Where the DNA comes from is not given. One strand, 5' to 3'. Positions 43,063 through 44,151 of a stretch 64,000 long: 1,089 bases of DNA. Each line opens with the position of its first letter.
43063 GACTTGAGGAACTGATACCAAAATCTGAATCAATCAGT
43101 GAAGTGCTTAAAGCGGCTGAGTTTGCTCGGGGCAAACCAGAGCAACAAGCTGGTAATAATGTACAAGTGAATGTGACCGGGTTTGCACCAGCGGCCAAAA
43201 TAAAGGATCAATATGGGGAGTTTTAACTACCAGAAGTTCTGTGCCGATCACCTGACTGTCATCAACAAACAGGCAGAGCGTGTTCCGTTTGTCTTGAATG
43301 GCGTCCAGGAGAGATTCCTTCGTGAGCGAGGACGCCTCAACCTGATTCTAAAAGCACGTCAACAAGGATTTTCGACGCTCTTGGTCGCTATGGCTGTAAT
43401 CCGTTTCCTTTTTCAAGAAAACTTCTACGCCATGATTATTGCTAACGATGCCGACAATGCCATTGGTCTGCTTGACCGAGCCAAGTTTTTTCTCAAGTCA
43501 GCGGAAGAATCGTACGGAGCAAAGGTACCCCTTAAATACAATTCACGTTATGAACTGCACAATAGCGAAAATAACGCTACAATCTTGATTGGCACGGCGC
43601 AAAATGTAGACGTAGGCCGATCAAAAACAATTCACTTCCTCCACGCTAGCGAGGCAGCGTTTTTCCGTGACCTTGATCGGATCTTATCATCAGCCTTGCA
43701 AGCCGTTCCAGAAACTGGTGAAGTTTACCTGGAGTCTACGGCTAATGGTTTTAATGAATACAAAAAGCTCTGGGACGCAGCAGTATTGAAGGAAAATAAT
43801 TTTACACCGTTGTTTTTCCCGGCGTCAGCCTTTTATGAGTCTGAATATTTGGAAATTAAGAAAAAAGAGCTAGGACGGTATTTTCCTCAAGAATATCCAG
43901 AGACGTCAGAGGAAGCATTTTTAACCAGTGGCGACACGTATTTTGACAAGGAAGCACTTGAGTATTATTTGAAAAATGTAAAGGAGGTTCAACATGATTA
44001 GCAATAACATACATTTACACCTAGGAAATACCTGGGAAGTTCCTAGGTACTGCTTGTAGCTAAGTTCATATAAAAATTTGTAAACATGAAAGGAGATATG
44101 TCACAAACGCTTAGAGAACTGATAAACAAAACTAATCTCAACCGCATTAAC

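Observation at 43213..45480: Large terminase split into separate ATPase and nuclease ORFs by an 831-bp insert carrying two genes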

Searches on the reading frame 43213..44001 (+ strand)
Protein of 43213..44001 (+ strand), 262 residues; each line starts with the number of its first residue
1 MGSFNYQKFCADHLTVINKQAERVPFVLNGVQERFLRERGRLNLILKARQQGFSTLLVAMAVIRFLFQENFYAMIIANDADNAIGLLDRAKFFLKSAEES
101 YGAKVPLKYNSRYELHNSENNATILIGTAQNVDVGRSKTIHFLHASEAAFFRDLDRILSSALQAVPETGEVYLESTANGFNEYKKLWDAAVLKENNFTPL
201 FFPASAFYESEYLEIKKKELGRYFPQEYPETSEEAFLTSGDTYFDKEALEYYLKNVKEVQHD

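Call 3: search_protein_families(library=pfam, proteins=[window:43213-44001:+], max_evalue=0.1)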
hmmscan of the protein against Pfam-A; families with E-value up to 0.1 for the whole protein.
window:43213-44001:+ (262 aa): 0 families

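Call 4: search_protein_families(library=phrogs, proteins=[window:43213-44001:+], max_evalue=0.01)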
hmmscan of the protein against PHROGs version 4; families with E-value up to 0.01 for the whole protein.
window:43213-44001:+ (262 aa): 4 families
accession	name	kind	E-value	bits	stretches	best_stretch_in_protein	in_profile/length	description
phrog_2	-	head and packaging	3.2e-13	50.3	1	21-213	260-434/807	terminase large subunit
phrog_26724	-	unknown function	3.1e-09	37.6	1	13-180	19-186/192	-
phrog_5989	-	head and packaging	2.5e-06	27.9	1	38-192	154-301/347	terminase large subunit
phrog_22646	-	unknown function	0.00017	21.8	1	20-85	29-94/374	-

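Call 21: find_related_loci(query=A2, collection=genome_contigs, flank=6000)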
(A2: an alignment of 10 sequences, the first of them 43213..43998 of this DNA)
Query A2 (262 aa) in genome_contigs; peptide patterns used: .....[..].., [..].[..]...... (x = any residue, [..] = any of these).
113 stretches matched a pattern; 71 encode a relative of the query (tblastn E <= 1e-3); 71 distinct loci.
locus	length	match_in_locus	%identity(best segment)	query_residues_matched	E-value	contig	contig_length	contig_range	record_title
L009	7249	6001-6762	52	6-259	1e-84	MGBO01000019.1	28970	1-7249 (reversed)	MAG: Candidatus Roizmanbacteria bacterium RIFOXYC1_FULL_41_16 rifoxyc1_full_scaffold_642, whole genome shotgun sequence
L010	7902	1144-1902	52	6-258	1e-81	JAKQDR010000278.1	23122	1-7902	MAG: bacterium isolate USDE_maxbin.060 k141_968734, whole genome shotgun sequence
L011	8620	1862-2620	51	6-258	2e-81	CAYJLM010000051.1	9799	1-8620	MAG TPA_asm: uncultured Gammaproteobacteria bacterium isolate ERP124720_co1_154 genome assembly, contig: NODE_7989_lengt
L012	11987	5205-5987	50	3-262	3e-78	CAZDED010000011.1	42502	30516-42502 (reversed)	MAG TPA_asm: uncultured Gammaproteobacteria bacterium isolate SRP278252_co2_138 genome assembly, contig: NODE_1605_lengt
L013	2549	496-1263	51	6-257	2e-78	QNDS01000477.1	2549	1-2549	MAG: Candidatus Fermentibacteria bacterium isolate B22_G4 B22_Guay4_scaffold_92504, whole genome shotgun sequence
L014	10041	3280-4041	48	5-257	1e-73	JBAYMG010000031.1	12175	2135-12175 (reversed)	MAG: Candidatus Omnitrophota bacterium isolate SO_2016_LW1_34 scaffold06056_LW64-88_2016, whole genome shotgun sequence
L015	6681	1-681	51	32-258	5e-72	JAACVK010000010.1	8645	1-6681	MAG: bacterium isolate CG_2015-01t_44_12 CG_2015-01t_curated_scaffold_4856, whole genome shotgun sequence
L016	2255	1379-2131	49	7-256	2e-73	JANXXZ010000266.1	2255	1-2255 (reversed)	MAG: Bacteroidales bacterium isolate GL140_3_metabat_260_sub GL140_3_k141_2023781, whole genome shotgun sequence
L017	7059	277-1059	47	4-253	3e-68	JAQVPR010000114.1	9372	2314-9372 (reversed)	MAG: Candidatus Cloacimonadota bacterium isolate STF1_208 NODE_24183_length_9372_cov_7.006057_Sandtown_F1, whole genome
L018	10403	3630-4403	46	6-258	2e-67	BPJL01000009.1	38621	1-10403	MAG: Patescibacteria group bacterium KatS3mg101 DNA, contig_9496, whole genome shotgun sequence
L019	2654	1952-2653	49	7-239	1e-65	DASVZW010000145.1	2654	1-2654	MAG TPA_asm: Patescibacteria group bacterium isolate SMAG_U2638 k141_1122152, whole genome shotgun sequence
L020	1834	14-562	54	74-256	3e-60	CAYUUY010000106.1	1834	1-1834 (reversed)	MAG TPA_asm: uncultured Candidatus Saccharibacteria bacterium isolate binchicken_co173_290 genome assembly, contig: NODE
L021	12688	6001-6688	47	31-258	4e-52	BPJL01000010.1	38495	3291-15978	MAG: Patescibacteria group bacterium KatS3mg101 DNA, contig_16197, whole genome shotgun sequence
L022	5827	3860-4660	37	5-259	2e-50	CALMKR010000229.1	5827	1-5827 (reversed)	MAG TPA_asm: uncultured bacterium isolate SRR5676466_bin.108_CONCOCT_v1.1_MAG genome assembly, contig: ERZ724530.4636, w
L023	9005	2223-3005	37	6-258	2e-48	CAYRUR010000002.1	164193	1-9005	MAG TPA_asm: uncultured Gammaproteobacteria bacterium isolate SRP144015_co1_42 genome assembly, contig: NODE_45_length_1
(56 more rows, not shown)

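Call 22: find_related_loci(query=A2, collection=viral_contigs, flank=6000)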
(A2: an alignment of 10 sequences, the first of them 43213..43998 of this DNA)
Query A2 (262 aa) in viral_contigs; peptide patterns used: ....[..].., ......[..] (x = any residue, [..] = any of these).
483 stretches matched a pattern; 318 encode a relative of the query (tblastn E <= 1e-3); the best 80 are kept; 80 distinct loci.
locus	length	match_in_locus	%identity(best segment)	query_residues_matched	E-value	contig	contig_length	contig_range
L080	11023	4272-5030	56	5-257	5e-91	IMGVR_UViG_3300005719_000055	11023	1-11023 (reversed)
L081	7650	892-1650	56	5-257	4e-91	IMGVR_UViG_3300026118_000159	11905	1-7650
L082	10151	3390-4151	54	6-259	7e-89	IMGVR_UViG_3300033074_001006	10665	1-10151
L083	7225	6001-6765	56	5-258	3e-88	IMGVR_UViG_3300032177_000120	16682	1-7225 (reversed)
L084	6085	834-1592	53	6-258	7e-88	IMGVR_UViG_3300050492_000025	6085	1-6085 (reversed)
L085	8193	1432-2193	54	5-258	2e-87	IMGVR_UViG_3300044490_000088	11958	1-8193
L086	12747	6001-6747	54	5-253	1e-87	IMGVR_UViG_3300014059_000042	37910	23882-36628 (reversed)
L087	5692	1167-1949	52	3-262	8e-86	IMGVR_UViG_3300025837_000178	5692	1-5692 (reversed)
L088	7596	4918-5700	52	3-262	8e-86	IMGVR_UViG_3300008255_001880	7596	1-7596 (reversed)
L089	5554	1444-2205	54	6-258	1e-85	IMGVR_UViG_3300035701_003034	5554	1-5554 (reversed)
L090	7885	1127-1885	54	3-254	1e-85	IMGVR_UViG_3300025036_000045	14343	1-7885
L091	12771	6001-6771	53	6-262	3e-84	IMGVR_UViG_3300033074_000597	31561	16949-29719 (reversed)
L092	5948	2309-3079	53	3-258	1e-84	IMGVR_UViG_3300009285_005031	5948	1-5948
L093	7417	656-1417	52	6-259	1e-84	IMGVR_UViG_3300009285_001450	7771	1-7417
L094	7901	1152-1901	53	9-258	9e-84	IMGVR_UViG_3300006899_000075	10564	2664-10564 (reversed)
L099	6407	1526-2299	53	5-258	2e-83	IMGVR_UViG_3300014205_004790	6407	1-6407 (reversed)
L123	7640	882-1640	51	7-258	1e-80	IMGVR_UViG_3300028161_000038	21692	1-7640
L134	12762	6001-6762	50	5-258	2e-80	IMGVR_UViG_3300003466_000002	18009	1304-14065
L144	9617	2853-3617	49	6-260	1e-78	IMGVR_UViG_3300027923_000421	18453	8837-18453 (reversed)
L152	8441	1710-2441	51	6-249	7e-78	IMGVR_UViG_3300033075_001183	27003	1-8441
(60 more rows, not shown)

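Call 33: search_dna_similar(query=window:43213-43998:+, collection=phages, mode=protein, max_rows=30, max_evalue=0.001)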
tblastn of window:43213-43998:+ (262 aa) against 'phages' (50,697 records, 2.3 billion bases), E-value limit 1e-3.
Records with a match: 293; places in all: 293; records where one place covers at least 80% of the query: 186.
Best place of each record, by identity: <60% 293.
By first word of the organism name: Vibrio 186; Ralstonia 16; Pseudomonas 14; Burkholderia 10; Caudoviricetes 7; Pseudoalteromonas 7; Klebsiella 6; Escherichia 5; Edwardsiella 5; Erwinia 5; and 18 more.
By host as written in the record: - 163; Vibrio crassostreae 8; Ralstonia pseudosolanacearum I-31 (MT043) 5; Ralstonia pseudosolanacearum 5; Vibrio parahaemolyticus 5; Escherichia coli 4; Burkholderia cenocepacia 4; Flavobacterium sp. LMO8 4; and 66 more.
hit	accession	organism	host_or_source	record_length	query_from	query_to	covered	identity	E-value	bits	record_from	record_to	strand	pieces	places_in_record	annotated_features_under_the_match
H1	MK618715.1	Serratia phage Parlo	Serratia marcescens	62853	24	258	90%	31.6%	5e-15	80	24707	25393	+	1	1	terminase large subunit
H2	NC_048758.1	Serratia phage Parlo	Serratia marcescens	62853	24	258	90%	31.6%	5e-15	80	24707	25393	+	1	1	terminase large subunit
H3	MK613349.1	Roseobacter phage CRP-7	Rhodobacteraceae bacterium FZCC0042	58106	3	253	96%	29.2%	7e-22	100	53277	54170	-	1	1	terminase large subunit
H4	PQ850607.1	Escherichia phage HelliStehle_Bas95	Escherichia coli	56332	6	241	90%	29.9%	4e-16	83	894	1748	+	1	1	hypothetical protein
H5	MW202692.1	Caudoviricetes sp.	Manatee Spring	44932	5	245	92%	29.1%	3e-17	87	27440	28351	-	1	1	terminase large subunit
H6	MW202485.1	Caudoviricetes sp.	Manatee Spring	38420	9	247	91%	29.1%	1e-18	91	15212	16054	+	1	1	terminase large subunit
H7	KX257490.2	Pseudoalteromonas virus vB_PspP-H6/1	Pseudoalteromonas sp. H6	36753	6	237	89%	29.6%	1e-10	67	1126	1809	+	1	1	putative terminase large subunit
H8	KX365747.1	Pseudoalteromonas phage PH1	Pseudoalteromonas marina mano4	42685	16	259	93%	27.6%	8e-9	62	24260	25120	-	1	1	hypothetical protein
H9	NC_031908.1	Pseudoalteromonas phage PH1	Pseudoalteromonas marina mano4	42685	16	259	93%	27.6%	8e-9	62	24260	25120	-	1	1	hypothetical protein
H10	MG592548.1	Vibrio phage 1.182.O._10N.286.46.E1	Vibrio breoganii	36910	5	241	90%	28.3%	3e-14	78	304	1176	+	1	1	terminase large subunit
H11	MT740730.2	Ralstonia phage Cimandef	Ralstonia pseudosolanacearum I-31 ...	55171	16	262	94%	27.0%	8e-10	65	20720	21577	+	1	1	terminase large subunit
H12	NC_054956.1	Ralstonia phage Cimandef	Ralstonia pseudosolanacearum I-31 ...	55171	16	262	94%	27.0%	8e-10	65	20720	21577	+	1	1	terminase large subunit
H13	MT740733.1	Ralstonia phage Dimitile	Ralstonia pseudosolanacearum I-31 ...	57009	16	262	94%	27.0%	8e-10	65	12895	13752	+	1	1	terminase large subunit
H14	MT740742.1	Ralstonia phage Heva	Ralstonia pseudosolanacearum I-31 ...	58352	16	262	94%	27.0%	8e-10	65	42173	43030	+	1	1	hypothetical protein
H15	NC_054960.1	Ralstonia phage Heva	Ralstonia pseudosolanacearum I-31 ...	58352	16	262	94%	27.0%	8e-10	65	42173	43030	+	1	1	hypothetical protein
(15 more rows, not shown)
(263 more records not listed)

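Call 37: list_cluster_members(proteins=[window:43213-43998:+, window:44833-45477:+, window:44086-44322:+, window:44420-44815:+, window:13515-16823:+, window:46643-48643:+])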
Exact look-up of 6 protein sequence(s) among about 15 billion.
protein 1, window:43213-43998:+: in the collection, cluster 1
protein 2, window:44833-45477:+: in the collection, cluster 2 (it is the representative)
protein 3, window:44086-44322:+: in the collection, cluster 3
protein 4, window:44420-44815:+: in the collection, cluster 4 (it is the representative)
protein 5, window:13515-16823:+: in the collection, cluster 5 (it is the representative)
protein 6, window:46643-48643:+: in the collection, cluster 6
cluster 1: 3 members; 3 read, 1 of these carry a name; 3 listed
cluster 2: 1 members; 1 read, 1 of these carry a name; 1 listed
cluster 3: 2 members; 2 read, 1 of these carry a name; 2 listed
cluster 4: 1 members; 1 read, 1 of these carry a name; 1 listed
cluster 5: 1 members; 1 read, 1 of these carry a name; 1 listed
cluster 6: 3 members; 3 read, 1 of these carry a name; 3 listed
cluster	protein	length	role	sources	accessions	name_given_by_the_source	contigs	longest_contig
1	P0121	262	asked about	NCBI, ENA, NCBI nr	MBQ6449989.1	hypothetical protein IJJ08_03765 [bacterium] | hypothetical protein [bacterium]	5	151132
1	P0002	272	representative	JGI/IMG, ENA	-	-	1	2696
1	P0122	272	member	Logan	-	-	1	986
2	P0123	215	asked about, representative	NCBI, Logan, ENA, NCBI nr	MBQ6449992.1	hypothetical protein IJJ08_03780 [bacterium] | hypothetical protein [bacterium]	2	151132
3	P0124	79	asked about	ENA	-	-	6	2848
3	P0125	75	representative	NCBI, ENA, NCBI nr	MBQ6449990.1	hypothetical protein IJJ08_03770 [bacterium] | hypothetical protein [bacterium]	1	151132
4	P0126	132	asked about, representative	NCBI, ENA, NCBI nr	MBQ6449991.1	hypothetical protein IJJ08_03775 [bacterium] | hypothetical protein [bacterium]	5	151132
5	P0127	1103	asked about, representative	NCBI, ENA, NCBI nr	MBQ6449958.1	efflux RND transporter permease subunit [bacterium]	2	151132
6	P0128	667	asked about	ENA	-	-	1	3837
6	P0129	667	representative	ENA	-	-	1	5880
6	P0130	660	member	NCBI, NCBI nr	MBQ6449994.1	hypothetical protein IJJ08_03790 [bacterium] | hypothetical protein [bacterium]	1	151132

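Call 52: search_solved_structures(query=A2, max_evalue=0.01)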
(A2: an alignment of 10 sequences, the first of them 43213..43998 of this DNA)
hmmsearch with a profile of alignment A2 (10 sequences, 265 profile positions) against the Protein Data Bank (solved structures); distinct sequences matched with E-value up to 0.01: 3.
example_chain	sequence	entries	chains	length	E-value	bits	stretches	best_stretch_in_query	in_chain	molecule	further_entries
3ezk_A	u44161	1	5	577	2.7e-07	33.7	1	20-199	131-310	DNA packaging protein Gp17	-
2o0h_A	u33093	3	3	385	5.7e-07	32.6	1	20-199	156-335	DNA packaging protein Gp17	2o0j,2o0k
3cpe_A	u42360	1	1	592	1.3e-06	31.5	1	20-199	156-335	DNA packaging protein Gp17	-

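Call 82: search_protein_families(library=pfam, proteins=[L144:3617-4033:+, L134:6770-7249:+, L134:7239-7703:+, L123:1663-2148:+, L018:4430-4771:+, L023:3028-3330:+, L099:2326-2562:+, L086:6780-6995:+, L082:4166-4366:+, L152:2462-2638:+], max_evalue=0.01)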
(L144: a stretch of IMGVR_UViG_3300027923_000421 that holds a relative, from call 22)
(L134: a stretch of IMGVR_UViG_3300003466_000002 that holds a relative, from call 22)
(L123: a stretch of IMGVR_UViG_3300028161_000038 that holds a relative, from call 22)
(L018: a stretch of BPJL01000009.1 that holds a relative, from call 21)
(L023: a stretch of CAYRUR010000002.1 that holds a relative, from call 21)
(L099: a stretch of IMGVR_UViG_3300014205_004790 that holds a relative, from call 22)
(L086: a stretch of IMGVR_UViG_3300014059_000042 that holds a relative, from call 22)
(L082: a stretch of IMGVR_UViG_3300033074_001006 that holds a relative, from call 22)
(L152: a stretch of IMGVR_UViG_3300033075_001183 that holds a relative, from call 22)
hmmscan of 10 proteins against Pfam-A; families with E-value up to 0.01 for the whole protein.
L144:3617-4033:+ (138 aa): 1 family
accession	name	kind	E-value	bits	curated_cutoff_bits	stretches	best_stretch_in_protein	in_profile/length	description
PF13392.12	HNH_3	-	1.1e-12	47.7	24.8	1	83-128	2-46/46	HNH endonuclease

L134:6770-7249:+ (159 aa): 1 family
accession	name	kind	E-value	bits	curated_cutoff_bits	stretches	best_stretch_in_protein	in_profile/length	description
PF13392.12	HNH_3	-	3.7e-13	49.3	24.8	1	96-136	4-43/46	HNH endonuclease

L134:7239-7703:+ (154 aa): 3 families
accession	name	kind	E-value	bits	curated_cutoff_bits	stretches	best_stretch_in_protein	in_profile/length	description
PF08241.18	Methyltransf_11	-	7.6e-07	30.1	21.2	1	37-78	54-93/95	Methyltransferase domain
PF13649.12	Methyltransf_25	-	1.5e-05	26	27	1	35-76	56-97/97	Methyltransferase domain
PF08242.18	Methyltransf_12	-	0.003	18.7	30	1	38-78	64-98/98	Methyltransferase domain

L123:1663-2148:+ (161 aa): 0 families

L018:4430-4771:+ (113 aa): 1 family
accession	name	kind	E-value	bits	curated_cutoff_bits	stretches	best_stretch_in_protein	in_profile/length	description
PF02026.21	RyR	-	0.0018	18.9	27.4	1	6-79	16-84/91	RyR domain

L023:3028-3330:+ (100 aa): 0 families

L099:2326-2562:+ (78 aa): 0 families

L086:6780-6995:+ (71 aa): 1 family
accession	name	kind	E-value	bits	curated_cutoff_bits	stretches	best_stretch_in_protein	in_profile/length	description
PF19456.4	MobI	-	0.0099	16.4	26.6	0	8-63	6-58/116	MobI protein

L082:4166-4366:+ (66 aa): 0 families

L152:2462-2638:+ (58 aa): 0 families

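Call 83: search_protein_families(library=phrogs, proteins=[L144:3617-4033:+, L134:6770-7249:+, L134:7239-7703:+, L123:1663-2148:+, L018:4430-4771:+, L023:3028-3330:+, L099:2326-2562:+, L086:6780-6995:+, L082:4166-4366:+, L152:2462-2638:+], max_evalue=0.001)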
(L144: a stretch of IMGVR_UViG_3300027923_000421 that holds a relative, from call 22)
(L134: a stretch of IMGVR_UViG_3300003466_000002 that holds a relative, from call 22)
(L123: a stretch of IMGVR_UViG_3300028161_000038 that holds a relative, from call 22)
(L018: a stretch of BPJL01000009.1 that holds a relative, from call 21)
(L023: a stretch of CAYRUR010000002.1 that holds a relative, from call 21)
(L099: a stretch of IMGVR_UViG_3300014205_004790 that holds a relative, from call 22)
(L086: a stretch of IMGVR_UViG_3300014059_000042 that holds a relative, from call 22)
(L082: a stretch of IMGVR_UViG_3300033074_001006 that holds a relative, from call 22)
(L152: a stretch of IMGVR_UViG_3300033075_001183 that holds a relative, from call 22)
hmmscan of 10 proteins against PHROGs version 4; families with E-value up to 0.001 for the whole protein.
L144:3617-4033:+ (138 aa): 16 families
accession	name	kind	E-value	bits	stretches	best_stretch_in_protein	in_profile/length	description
phrog_20891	-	DNA, RNA and nucleotide metabolism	1.7e-20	74.6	1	8-125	79-197/219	HNH endonuclease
phrog_15471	-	DNA, RNA and nucleotide metabolism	2e-17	64.6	1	77-132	27-82/183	HNH endonuclease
phrog_14913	-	DNA, RNA and nucleotide metabolism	1.8e-16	61.5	1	55-129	13-87/149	HNH endonuclease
phrog_21964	-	DNA, RNA and nucleotide metabolism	2.1e-15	58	1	35-134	121-216/244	HNH endonuclease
phrog_59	-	DNA, RNA and nucleotide metabolism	5.1e-15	56.8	1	61-128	172-233/423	HNH endonuclease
phrog_7545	-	DNA, RNA and nucleotide metabolism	9.4e-15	56.2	1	61-133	63-136/160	HNH endonuclease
phrog_1271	-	DNA, RNA and nucleotide metabolism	1.9e-14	54.9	1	5-135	211-321/361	HNH endonuclease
phrog_959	-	DNA, RNA and nucleotide metabolism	1.3e-11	45.5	1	65-128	41-104/138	HNH endonuclease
phrog_10730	-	DNA, RNA and nucleotide metabolism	7.9e-11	43.1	1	80-131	91-142/234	HNH endonuclease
phrog_19902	-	DNA, RNA and nucleotide metabolism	3.2e-09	37.8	1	4-131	9-137/221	HNH endonuclease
phrog_99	-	DNA, RNA and nucleotide metabolism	1.3e-07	32.7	1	68-128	151-203/383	HNH endonuclease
phrog_1492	-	DNA, RNA and nucleotide metabolism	6.5e-06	26.5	1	52-125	80-154/414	HNH endonuclease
phrog_1891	-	DNA, RNA and nucleotide metabolism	6.2e-05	23.5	1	28-132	114-214/255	HNH endonuclease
phrog_4578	-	DNA, RNA and nucleotide metabolism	0.00013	22.8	1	78-127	8-56/130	HNH endonuclease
phrog_25114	-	unknown function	0.00045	21.1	1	49-131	49-132/156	-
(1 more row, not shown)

L134:6770-7249:+ (159 aa): 15 families
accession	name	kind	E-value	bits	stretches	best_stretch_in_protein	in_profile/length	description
phrog_20891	-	DNA, RNA and nucleotide metabolism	5.9e-24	85.9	1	69-157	118-218/219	HNH endonuclease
phrog_59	-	DNA, RNA and nucleotide metabolism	1.3e-11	45.6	1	62-131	155-225/423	HNH endonuclease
phrog_959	-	DNA, RNA and nucleotide metabolism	5.9e-11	43.3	1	92-143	57-108/138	HNH endonuclease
phrog_10730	-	DNA, RNA and nucleotide metabolism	6.8e-11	43.3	1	93-136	93-136/234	HNH endonuclease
phrog_7545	-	DNA, RNA and nucleotide metabolism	1.3e-10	42.7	1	69-135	57-127/160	HNH endonuclease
phrog_99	-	DNA, RNA and nucleotide metabolism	2.2e-10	41.8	1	67-136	129-200/383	HNH endonuclease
phrog_15471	-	DNA, RNA and nucleotide metabolism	2.3e-10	41.6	1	72-139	9-78/183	HNH endonuclease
phrog_14913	-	DNA, RNA and nucleotide metabolism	1.3e-08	36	1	96-145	43-92/149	HNH endonuclease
phrog_21964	-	DNA, RNA and nucleotide metabolism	3.3e-07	31.2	1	95-134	166-205/244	HNH endonuclease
phrog_19902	-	DNA, RNA and nucleotide metabolism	3.2e-06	28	1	67-134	50-128/221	HNH endonuclease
phrog_25114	-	unknown function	1.1e-05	26.4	1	63-130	40-120/156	-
phrog_1492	-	DNA, RNA and nucleotide metabolism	0.00022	21.5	1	79-131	96-149/414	HNH endonuclease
phrog_30377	-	DNA, RNA and nucleotide metabolism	0.00036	21.7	1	94-135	11-49/82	HNH endonuclease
phrog_37683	-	unknown function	0.00083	19.5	0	66-134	132-200/279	-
phrog_4578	-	DNA, RNA and nucleotide metabolism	0.00099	20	1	98-136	16-54/130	HNH endonuclease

L134:7239-7703:+ (154 aa): 3 families
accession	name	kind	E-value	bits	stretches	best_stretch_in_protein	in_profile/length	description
phrog_6636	-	other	1.1e-07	32.5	1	5-87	37-116/177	methyltransferase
phrog_5399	-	other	1.1e-05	26.3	1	4-86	2-85/149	SAM-dependent methyltransferase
phrog_22502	-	other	0.00053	20.8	1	22-136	115-227/276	methyltransferase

L123:1663-2148:+ (161 aa): 0 families

L018:4430-4771:+ (113 aa): 0 families

L023:3028-3330:+ (100 aa): 0 families

L099:2326-2562:+ (78 aa): 0 families

L086:6780-6995:+ (71 aa): 0 families

L082:4166-4366:+ (66 aa): 0 families

L152:2462-2638:+ (58 aa): 0 families
